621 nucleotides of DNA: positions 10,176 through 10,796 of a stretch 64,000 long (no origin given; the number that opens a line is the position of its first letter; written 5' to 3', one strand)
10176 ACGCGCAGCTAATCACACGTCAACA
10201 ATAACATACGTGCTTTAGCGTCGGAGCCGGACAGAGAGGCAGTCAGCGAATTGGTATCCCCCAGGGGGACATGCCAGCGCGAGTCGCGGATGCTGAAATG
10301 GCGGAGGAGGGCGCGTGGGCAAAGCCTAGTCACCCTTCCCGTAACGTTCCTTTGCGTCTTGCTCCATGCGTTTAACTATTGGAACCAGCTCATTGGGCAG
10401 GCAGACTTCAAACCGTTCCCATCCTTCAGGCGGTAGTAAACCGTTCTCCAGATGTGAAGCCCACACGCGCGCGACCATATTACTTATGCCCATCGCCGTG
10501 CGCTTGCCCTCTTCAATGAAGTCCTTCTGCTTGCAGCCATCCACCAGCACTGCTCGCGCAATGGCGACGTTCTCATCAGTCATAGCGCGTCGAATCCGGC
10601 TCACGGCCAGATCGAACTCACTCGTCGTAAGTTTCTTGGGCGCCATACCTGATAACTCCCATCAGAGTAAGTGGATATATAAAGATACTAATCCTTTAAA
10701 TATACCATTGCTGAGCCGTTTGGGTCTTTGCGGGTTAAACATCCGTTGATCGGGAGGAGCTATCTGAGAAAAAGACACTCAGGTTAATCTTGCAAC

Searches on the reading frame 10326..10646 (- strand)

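Call 3: search_protein_families(library=pfam, proteins=[window:10326-10646:-], max_evalue=0.1)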
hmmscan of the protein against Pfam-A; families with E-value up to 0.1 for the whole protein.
window:10326-10646:- (106 aa): 1 family
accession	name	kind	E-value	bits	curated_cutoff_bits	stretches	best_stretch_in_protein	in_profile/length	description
PF16509.11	KORA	-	1.8e-17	63.8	26.7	1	6-92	1-83/84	TrfB plasmid transcriptional repressor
